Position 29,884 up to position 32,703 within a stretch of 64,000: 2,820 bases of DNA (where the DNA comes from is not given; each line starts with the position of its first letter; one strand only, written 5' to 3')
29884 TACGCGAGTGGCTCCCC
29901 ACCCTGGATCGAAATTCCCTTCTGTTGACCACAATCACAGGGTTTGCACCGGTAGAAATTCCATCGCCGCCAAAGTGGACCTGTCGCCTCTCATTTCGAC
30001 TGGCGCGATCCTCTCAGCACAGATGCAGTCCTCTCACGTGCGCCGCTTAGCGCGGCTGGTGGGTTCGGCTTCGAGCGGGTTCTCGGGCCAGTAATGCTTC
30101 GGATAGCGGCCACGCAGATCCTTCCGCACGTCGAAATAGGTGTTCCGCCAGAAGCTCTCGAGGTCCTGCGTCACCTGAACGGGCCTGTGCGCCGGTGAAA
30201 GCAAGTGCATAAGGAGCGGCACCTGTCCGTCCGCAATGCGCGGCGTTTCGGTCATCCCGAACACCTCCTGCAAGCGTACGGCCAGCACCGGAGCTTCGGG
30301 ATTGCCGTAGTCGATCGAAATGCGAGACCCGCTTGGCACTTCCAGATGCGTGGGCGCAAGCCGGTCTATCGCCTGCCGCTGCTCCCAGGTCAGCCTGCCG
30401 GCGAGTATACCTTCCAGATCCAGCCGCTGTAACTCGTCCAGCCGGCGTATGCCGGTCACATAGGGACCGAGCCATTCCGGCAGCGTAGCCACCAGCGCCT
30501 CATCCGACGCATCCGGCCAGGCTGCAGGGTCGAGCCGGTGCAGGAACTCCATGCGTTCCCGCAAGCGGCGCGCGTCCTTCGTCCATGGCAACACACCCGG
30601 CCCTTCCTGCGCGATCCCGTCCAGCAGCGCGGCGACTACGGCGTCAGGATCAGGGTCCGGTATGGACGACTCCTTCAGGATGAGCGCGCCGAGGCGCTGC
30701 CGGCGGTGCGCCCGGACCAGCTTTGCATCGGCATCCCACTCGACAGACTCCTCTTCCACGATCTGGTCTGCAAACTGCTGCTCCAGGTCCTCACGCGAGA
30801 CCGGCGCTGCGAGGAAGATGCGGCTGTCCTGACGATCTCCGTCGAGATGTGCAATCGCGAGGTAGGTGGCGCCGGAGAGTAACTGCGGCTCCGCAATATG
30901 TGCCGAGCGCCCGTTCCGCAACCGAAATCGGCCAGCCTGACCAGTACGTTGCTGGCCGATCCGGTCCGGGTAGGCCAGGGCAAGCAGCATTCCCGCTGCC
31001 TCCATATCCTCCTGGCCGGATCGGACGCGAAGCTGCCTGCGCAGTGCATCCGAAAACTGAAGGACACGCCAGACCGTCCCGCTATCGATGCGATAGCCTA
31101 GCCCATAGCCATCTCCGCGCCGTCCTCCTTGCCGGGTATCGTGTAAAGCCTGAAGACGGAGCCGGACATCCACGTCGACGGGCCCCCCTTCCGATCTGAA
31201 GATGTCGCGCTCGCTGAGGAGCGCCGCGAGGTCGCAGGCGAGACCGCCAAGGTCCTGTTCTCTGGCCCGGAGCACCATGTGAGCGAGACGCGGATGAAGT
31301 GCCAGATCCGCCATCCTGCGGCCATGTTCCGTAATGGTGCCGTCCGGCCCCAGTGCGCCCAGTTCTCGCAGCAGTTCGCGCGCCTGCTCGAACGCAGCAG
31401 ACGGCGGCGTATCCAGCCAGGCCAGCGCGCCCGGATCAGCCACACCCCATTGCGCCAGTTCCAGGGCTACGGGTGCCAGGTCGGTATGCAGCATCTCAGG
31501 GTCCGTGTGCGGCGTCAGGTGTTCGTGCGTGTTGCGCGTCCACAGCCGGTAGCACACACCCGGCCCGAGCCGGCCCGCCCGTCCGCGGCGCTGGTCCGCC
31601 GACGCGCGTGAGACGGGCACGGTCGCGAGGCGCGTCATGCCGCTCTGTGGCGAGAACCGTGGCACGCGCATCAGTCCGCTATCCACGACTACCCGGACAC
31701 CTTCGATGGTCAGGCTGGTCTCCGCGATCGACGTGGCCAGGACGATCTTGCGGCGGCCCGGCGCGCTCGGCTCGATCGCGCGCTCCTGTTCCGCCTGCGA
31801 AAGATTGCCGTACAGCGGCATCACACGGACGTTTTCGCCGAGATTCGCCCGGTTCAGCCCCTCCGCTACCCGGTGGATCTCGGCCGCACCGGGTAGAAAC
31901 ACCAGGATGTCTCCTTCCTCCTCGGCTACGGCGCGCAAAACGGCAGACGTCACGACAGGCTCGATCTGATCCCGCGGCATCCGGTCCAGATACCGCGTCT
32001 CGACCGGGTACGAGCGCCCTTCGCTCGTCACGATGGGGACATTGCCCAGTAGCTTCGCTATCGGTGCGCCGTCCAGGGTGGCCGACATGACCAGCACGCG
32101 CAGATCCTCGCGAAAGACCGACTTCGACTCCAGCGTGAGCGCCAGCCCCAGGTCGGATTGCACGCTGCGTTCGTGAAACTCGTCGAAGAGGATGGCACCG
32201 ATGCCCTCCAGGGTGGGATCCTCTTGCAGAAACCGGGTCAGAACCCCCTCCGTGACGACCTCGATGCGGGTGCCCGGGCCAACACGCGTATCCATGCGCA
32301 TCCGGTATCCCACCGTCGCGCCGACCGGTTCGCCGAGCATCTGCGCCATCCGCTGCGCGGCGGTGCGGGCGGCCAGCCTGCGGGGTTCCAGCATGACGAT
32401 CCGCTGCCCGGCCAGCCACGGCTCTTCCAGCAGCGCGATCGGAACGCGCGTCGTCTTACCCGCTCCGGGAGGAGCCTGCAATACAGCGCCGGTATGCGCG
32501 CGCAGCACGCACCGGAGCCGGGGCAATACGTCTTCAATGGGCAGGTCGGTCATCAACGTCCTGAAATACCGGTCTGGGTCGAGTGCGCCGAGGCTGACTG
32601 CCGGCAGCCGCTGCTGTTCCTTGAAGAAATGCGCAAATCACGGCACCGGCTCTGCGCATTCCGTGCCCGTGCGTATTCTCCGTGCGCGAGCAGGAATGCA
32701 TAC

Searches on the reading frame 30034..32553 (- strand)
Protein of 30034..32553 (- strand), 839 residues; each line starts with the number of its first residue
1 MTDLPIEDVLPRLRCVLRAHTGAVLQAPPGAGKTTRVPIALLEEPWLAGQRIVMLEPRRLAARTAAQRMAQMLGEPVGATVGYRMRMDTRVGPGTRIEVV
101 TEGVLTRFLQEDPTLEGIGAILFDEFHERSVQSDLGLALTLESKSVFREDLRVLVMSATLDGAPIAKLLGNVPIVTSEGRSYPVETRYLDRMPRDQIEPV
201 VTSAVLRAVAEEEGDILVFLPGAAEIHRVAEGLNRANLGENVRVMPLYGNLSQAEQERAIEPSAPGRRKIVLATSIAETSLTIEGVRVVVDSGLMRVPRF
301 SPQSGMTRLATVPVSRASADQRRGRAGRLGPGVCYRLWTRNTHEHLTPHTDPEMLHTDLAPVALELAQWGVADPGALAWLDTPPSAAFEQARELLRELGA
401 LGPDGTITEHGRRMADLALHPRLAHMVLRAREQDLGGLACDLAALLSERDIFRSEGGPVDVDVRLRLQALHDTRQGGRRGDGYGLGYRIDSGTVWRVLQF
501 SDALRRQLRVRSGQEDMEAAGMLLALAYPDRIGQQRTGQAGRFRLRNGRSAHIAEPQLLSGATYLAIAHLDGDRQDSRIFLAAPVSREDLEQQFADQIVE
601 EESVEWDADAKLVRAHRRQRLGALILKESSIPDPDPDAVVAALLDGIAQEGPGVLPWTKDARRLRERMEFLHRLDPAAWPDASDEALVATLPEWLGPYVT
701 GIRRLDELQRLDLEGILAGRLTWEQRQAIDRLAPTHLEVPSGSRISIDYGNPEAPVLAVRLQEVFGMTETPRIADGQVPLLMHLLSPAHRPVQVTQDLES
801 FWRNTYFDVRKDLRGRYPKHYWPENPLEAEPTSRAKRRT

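Call 78: search_protein_families(library=ncbifam, proteins=[window:30034-32553:-], max_evalue=1e-10)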
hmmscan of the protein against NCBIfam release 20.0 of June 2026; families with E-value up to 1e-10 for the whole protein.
window:30034-32553:- (839 aa): 4 families
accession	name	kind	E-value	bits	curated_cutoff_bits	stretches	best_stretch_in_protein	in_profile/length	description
TIGR01970.1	DEAH_box_HrpB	equivalog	0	1084.7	546.15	1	4-839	1-825/825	ATP-dependent helicase HrpB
NF008662.0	PRK11664.1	equivalog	2.2e-272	906.1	1053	1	1-838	1-811/813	ATP-dependent helicase HrpB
TIGR01967.1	DEAH_box_HrpA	equivalog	4.1e-99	332.8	722.75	1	4-432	66-499/1284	ATP-dependent RNA helicase HrpA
NF008348.1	PRK11131.1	equivalog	1.3e-91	307.6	1400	1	4-433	67-502/1287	ATP-dependent RNA helicase HrpA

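Call 79: find_homologous_proteins(query=window:30034-32553:-, max_evalue=1e-50)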
Query window:30034-32553:- (839 aa): 8000 proteins with E <= 1e-50 among 8000 candidates; the best 120 are listed.
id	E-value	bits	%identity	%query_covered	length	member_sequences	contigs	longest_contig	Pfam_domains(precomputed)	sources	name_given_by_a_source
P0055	0.0e+0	1855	99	100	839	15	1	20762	PF00270.36,PF08482.16,PF00271.38,PF24473.2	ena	-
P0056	0.0e+0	1257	70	100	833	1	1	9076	PF00270.36,PF08482.16,PF00271.38,PF24473.2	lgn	-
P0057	0.0e+0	1204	66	100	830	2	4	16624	PF00270.36,PF08482.16,PF00271.38,PF24473.2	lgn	-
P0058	0.0e+0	1193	65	100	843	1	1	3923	PF00270.36,PF08482.16,PF00271.38,PF24473.2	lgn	-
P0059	0.0e+0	1192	65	100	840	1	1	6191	PF00270.36,PF08482.16,PF00271.38,PF04408.30,PF24473.2,PF04851.22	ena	-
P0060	0.0e+0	1191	64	100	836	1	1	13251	PF00270.36,PF08482.16,PF00271.38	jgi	jgi:ATP-dependent helicase HrpB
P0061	0.0e+0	1189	66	100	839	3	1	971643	PF00270.36,PF08482.16,PF00271.38,PF24473.2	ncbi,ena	-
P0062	0.0e+0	1183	65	100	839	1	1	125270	PF00270.36,PF08482.16,PF00271.38,PF04408.30,PF24473.2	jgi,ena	-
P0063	0.0e+0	1183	67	100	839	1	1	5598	PF00270.36,PF08482.16,PF00271.38,PF24473.2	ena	-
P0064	0.0e+0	1182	66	100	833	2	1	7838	PF00270.36,PF08482.16,PF00271.38,PF04408.30,PF24473.2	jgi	jgi:ATP-dependent helicase HrpB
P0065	0.0e+0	1180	66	100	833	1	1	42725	PF00270.36,PF08482.16,PF00271.38,PF04408.30,PF24473.2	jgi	jgi:ATP-dependent helicase HrpB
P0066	0.0e+0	1177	67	100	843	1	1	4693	PF00270.36,PF08482.16,PF00271.38,PF04408.30,PF24473.2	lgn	-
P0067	0.0e+0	1176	66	100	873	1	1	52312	PF00270.36,PF08482.16,PF00271.38,PF04408.30,PF24473.2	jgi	jgi:ATP-dependent helicase HrpB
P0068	0.0e+0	1175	65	100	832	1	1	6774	PF00270.36,PF08482.16,PF00271.38,PF04408.30,PF24473.2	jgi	jgi:ATP-dependent helicase HrpB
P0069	0.0e+0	1175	66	100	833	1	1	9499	PF00270.36,PF08482.16,PF00271.38,PF04408.30,PF24473.2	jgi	jgi:ATP-dependent helicase HrpB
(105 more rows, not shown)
